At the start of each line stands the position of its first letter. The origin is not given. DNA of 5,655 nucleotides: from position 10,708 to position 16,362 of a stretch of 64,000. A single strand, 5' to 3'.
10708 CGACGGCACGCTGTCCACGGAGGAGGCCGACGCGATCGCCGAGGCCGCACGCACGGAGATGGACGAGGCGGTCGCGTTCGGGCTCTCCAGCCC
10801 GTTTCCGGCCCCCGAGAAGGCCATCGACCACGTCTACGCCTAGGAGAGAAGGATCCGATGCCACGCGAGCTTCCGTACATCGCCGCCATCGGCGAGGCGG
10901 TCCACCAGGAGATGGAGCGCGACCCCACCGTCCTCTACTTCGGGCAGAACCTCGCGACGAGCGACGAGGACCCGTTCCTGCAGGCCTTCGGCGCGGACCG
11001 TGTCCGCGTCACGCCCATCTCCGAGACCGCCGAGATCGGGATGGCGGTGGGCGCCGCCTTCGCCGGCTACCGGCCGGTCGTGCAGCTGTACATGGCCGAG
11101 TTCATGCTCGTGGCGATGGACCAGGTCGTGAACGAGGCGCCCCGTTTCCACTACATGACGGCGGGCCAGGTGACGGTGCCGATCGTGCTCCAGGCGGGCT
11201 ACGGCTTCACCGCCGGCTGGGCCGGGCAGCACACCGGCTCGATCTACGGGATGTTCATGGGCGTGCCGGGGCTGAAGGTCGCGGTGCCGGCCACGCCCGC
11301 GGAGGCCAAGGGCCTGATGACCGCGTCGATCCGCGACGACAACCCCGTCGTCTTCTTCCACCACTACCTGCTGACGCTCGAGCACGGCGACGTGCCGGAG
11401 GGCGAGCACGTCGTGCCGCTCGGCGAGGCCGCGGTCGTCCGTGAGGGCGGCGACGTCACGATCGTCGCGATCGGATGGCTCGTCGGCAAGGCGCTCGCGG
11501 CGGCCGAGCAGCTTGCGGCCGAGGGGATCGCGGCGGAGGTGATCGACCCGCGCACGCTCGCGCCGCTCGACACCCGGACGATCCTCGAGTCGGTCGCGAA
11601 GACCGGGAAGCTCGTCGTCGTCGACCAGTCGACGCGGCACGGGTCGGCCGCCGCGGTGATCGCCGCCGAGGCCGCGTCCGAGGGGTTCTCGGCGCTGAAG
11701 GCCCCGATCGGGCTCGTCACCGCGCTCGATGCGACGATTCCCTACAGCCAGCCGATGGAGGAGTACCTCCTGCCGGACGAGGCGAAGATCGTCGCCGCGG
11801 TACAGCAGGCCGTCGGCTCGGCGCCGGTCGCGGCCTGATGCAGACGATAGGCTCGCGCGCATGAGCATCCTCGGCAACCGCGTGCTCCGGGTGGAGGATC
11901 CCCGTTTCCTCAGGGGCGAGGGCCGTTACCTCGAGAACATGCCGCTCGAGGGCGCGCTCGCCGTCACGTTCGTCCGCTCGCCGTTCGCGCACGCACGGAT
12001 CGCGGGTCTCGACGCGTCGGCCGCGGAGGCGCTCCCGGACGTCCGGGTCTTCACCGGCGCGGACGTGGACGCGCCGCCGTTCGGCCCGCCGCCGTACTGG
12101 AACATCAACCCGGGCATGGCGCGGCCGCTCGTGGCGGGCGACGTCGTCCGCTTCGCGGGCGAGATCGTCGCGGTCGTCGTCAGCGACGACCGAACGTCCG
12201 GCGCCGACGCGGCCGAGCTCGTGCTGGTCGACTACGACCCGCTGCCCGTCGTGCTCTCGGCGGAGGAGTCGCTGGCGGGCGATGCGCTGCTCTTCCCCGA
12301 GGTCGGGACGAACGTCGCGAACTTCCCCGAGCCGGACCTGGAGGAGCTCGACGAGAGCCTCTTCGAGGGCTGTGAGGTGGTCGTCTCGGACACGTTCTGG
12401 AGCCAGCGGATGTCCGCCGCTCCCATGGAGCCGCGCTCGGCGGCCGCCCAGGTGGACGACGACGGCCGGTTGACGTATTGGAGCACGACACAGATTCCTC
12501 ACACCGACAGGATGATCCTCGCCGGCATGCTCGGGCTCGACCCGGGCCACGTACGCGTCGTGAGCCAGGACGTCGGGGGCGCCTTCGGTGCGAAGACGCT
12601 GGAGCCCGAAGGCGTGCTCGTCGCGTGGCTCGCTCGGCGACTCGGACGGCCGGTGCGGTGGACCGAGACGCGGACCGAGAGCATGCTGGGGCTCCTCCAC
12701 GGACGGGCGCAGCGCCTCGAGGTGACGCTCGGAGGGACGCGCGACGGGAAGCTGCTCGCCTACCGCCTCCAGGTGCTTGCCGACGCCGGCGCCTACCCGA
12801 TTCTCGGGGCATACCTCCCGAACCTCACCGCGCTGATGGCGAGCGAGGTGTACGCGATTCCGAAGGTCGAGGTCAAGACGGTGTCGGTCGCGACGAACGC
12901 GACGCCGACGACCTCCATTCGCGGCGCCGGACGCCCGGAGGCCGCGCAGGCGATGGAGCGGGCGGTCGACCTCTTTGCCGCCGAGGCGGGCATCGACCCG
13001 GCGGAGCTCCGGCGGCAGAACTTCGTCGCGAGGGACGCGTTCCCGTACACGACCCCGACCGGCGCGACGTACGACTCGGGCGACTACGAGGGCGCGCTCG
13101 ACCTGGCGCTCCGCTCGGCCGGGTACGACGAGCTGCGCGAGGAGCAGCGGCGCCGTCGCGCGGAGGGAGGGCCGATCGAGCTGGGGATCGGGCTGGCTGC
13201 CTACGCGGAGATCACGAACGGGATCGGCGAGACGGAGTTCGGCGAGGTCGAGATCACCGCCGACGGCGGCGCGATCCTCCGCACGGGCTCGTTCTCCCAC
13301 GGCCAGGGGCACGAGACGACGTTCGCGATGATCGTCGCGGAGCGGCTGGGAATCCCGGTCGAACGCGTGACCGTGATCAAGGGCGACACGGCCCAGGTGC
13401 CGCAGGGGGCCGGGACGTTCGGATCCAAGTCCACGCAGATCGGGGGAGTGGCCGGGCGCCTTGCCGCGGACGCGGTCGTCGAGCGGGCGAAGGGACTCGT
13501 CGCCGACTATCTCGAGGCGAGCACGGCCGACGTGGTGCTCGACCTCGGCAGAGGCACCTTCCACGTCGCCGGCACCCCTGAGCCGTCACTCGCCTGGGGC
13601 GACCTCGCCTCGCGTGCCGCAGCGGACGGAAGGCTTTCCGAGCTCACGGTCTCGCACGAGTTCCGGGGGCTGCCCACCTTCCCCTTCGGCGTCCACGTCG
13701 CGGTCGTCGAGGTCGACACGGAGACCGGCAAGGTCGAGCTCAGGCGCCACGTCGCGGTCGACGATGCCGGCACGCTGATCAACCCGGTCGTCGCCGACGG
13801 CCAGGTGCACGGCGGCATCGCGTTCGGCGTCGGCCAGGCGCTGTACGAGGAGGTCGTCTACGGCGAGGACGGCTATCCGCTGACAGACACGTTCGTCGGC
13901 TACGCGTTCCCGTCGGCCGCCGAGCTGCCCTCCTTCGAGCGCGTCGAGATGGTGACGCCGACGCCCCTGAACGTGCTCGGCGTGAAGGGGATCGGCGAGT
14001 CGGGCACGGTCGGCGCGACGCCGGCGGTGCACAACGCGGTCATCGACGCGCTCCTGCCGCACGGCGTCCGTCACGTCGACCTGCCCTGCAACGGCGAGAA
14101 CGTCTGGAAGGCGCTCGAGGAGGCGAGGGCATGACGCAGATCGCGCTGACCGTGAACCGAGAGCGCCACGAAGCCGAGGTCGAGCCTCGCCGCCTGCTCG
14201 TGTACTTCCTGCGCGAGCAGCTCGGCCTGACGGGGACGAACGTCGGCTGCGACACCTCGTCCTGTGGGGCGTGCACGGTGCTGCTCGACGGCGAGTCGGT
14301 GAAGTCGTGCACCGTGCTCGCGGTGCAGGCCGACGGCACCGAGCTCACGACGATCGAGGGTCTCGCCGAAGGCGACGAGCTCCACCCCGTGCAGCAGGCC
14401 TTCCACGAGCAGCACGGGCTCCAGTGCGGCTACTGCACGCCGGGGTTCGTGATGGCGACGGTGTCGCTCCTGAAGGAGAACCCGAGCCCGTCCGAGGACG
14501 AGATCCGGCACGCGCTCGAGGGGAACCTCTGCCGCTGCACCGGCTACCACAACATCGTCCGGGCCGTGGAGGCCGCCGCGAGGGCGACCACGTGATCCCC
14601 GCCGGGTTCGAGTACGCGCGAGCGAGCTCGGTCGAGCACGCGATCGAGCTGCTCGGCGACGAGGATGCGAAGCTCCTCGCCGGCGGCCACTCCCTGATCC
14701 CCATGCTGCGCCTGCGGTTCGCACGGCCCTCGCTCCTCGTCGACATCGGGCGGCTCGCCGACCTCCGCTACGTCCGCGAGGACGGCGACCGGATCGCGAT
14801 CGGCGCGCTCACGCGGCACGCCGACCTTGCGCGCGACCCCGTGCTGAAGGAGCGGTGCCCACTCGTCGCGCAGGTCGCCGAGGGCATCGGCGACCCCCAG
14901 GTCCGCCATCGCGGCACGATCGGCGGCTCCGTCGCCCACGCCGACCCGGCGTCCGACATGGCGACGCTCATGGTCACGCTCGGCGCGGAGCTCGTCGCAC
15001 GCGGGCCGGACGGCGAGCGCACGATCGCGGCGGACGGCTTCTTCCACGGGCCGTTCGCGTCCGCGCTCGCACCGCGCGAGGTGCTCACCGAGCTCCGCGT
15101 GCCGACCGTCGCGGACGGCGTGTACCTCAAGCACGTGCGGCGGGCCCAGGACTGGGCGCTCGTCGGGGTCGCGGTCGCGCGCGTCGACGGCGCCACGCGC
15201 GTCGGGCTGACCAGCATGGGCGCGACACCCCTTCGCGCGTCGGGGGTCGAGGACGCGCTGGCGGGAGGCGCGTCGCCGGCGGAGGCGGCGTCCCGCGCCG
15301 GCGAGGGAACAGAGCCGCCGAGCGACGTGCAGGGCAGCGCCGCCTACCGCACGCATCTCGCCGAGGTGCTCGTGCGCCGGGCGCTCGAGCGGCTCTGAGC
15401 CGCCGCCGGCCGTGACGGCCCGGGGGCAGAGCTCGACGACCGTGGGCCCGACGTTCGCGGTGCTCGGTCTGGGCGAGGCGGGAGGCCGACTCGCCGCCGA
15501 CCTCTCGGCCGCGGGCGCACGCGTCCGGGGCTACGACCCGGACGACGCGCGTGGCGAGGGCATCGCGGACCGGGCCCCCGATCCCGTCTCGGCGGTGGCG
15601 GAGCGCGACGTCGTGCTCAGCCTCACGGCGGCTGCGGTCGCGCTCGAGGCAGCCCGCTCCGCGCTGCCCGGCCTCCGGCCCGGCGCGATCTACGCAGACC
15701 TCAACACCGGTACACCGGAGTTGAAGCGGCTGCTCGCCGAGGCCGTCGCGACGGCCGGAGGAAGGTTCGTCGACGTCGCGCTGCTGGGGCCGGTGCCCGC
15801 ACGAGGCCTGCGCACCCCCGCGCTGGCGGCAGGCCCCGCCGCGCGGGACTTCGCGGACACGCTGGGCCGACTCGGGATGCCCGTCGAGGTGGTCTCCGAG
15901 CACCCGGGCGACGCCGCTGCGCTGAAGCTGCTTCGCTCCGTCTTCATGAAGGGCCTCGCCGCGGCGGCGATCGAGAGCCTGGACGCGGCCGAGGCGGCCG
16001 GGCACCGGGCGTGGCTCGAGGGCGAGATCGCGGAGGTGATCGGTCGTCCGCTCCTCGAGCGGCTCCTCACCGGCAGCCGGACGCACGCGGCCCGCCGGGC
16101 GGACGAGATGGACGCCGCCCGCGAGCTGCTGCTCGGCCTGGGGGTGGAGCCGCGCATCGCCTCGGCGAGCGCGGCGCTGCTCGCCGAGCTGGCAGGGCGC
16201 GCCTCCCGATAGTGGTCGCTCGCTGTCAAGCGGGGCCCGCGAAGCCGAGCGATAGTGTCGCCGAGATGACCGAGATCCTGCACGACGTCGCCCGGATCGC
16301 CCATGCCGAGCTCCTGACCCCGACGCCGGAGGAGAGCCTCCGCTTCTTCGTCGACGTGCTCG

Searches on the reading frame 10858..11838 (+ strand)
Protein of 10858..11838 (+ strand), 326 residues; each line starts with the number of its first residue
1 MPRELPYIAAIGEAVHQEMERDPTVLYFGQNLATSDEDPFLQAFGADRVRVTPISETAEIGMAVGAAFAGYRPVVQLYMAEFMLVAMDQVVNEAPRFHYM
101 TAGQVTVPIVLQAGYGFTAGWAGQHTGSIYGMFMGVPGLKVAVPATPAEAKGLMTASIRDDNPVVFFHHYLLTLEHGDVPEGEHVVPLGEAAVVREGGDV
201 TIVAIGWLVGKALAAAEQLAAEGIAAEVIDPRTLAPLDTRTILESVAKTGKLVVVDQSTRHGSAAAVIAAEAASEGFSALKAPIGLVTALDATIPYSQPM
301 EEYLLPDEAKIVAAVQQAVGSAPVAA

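Call 16: search_protein_families(library=pfam, proteins=[window:10858-11838:+], max_evalue=0.001)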
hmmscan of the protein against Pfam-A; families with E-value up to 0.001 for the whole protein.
window:10858-11838:+ (326 aa): 3 families
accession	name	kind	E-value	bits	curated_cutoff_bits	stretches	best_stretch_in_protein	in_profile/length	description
PF02780.25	Transketolase_C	-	3e-34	118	25.9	1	189-311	1-124/124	Transketolase, C-terminal domain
PF02779.29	Transket_pyr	-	1.3e-25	90.4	27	1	5-169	3-168/174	Transketolase, pyrimidine binding domain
PF17147.9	PFOR_II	-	9.1e-06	26.4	27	1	199-273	2-75/102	Pyruvate:ferredoxin oxidoreductase core domain II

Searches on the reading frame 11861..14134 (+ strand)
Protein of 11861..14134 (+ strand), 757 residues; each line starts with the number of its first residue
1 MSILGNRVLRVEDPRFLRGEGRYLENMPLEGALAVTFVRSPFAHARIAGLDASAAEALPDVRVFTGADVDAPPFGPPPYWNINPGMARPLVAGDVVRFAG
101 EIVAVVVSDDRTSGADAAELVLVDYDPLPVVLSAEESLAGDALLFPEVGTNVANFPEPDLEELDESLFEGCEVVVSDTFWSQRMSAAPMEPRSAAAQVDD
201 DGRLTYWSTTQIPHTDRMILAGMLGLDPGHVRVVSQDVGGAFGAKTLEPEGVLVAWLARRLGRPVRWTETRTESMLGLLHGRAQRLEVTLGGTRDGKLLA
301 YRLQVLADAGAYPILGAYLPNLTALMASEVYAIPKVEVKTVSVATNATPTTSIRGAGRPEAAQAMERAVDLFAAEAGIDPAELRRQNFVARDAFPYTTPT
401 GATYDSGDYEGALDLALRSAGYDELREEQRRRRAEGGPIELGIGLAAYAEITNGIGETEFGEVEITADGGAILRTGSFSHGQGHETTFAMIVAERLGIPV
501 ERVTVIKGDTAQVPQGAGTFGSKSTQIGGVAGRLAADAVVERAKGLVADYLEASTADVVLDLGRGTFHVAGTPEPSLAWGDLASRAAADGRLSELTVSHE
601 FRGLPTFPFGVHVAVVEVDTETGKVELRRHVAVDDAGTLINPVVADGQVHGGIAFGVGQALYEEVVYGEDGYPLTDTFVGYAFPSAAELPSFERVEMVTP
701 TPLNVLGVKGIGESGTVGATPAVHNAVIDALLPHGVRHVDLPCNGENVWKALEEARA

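Call 16: search_protein_families(library=pfam, proteins=[window:11861-14134:+], max_evalue=0.001)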
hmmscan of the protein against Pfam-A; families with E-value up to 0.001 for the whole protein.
window:11861-14134:+ (757 aa): 3 families
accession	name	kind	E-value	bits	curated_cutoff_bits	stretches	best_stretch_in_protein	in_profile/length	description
PF20256.3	MoCoBD_2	-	1.3e-74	251.7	27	1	416-690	2-283/283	Molybdopterin cofactor-binding domain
PF02738.23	MoCoBD_1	-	4.4e-71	239.3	27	1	165-388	19-244/244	Molybdopterin cofactor-binding domain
PF01315.27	Ald_Xan_dh_C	-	4.2e-20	72.5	31.3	1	19-129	2-110/110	Aldehyde oxidase and xanthine dehydrogenase, a/b hammerhead domain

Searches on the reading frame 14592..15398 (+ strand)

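Call 16: search_protein_families(library=pfam, proteins=[window:14592-15398:+], max_evalue=0.001)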
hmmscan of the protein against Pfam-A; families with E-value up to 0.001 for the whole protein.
window:14592-15398:+ (268 aa): 2 families
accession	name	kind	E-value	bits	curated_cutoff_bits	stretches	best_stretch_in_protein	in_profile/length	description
PF00941.27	FAD_binding_5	-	8.5e-51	172.6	27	1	6-172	3-169/170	FAD binding domain in molybdopterin dehydrogenase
PF03450.22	CO_deh_flav_C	-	6.3e-15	55.6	25.5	1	180-267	5-101/102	CO dehydrogenase flavoprotein C-terminal domain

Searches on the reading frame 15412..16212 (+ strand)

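Call 16: search_protein_families(library=pfam, proteins=[window:15412-16212:+], max_evalue=0.001)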
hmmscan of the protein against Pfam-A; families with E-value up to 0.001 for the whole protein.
window:15412-16212:+ (266 aa): 3 families
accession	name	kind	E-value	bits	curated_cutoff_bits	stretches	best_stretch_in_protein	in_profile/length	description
PF03446.21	NAD_binding_2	-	4.5e-09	37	21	1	15-126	2-121/161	NAD binding domain of 6-phosphogluconate dehydrogenase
PF09130.16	DUF1932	-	4.3e-08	33.4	25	1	193-259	1-69/70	Domain of unknown function (DUF1932)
PF02826.25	2-Hacid_dh_C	-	0.00095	19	25.1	0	10-68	34-95/178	D-isomer specific 2-hydroxyacid dehydrogenase, NAD binding domain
